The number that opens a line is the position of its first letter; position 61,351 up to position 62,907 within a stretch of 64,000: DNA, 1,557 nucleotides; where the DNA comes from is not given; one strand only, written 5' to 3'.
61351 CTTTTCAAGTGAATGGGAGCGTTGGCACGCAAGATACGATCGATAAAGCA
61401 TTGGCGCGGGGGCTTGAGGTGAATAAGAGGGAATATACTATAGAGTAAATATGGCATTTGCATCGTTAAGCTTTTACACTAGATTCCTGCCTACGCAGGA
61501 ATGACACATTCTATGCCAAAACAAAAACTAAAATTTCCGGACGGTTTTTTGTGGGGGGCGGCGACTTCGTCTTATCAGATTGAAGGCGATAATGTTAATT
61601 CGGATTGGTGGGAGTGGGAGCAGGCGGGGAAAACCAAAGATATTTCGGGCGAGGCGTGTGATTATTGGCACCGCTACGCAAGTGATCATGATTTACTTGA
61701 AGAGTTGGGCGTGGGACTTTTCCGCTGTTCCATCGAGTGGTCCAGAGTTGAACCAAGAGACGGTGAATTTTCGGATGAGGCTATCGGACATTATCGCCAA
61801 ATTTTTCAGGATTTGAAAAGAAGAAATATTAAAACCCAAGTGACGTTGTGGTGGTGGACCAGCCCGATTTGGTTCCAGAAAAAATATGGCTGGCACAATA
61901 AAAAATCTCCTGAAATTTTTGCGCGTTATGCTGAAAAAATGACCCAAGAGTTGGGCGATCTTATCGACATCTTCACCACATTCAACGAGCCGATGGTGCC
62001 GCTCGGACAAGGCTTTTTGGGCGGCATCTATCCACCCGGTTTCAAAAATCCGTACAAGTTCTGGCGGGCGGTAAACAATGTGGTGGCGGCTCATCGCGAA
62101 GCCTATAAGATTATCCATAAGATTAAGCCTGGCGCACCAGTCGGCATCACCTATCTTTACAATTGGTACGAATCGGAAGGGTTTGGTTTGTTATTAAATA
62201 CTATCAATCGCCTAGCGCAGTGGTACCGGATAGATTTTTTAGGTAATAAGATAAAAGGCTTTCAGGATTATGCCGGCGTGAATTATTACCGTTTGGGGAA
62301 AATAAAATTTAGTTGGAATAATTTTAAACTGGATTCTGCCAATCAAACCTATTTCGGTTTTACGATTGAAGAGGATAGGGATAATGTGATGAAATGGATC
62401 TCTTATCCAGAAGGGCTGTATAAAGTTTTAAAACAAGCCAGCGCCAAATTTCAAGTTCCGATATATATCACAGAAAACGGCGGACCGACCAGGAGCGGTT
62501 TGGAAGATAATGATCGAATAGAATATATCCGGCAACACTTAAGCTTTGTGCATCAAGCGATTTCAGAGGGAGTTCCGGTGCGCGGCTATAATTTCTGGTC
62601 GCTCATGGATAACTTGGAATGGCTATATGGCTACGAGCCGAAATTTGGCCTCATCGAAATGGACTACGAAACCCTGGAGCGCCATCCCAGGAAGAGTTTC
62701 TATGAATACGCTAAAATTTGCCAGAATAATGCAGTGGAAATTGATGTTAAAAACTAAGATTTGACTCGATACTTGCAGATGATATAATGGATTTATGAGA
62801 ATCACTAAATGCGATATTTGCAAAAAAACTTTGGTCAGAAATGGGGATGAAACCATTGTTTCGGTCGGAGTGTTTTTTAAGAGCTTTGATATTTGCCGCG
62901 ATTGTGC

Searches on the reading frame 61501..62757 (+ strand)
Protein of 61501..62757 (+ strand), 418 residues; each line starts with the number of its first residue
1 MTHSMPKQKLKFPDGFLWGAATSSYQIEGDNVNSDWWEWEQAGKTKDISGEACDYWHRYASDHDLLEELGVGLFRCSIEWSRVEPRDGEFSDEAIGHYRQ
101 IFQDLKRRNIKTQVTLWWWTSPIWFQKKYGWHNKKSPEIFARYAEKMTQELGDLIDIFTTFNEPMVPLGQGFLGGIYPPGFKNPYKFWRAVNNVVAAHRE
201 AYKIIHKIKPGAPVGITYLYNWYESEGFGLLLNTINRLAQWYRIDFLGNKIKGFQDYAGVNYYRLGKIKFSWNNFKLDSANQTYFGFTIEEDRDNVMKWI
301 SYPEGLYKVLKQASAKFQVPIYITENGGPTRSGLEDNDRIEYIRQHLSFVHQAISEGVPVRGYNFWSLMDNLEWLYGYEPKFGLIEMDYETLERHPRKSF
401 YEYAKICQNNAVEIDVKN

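Call 68: find_encoding_contigs(protein=window:61501-62757:+, flank=10000, max_places=2)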
Protein window:61501-62757:+ (418 aa): 16 contigs read that carry it; 2 places shown.
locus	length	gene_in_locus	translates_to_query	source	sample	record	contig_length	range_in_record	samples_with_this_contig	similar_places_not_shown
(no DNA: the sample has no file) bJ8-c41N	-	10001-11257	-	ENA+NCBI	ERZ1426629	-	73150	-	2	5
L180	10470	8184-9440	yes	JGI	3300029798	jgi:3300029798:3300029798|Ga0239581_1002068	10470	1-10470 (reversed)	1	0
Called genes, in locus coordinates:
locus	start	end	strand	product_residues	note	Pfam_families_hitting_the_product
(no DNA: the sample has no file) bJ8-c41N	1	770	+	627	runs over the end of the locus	PF03717:PBP_dimer, PF00905:Transpeptidase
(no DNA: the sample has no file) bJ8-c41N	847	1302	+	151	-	PF03449:GreA_GreB_N, PF01272:GreA_GreB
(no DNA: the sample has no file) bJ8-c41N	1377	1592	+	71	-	-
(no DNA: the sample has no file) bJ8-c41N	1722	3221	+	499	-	PF01336:tRNA_anti-codon, PF00152:tRNA-synt_2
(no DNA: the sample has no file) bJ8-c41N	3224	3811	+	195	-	PF01966:HD (weak)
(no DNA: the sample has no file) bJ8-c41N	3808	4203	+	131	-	PF01467:CTP_transf_like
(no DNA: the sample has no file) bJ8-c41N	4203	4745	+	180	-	-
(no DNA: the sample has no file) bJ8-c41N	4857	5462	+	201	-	PF12837:Fer4_6 (faint), PF13237:Fer4_10 (faint), PF12838:Fer4_7 (weak), PF00037:Fer4 (weak), PF13098:Thioredoxin_2 (weak), PF00085:Thioredoxin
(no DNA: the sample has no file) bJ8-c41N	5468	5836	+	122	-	-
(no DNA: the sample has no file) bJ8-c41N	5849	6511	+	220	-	PF01966:HD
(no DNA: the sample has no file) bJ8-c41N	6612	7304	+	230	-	-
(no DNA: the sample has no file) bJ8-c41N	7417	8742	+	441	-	PF02403:Seryl_tRNA_N, PF00587:tRNA-synt_2b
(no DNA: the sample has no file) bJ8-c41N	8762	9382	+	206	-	-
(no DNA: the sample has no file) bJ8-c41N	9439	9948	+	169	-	PF02481:DNA_processg_A (weak)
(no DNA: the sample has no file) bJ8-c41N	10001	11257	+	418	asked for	PF00232:Glyco_hydro_1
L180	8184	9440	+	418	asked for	PF00232:Glyco_hydro_1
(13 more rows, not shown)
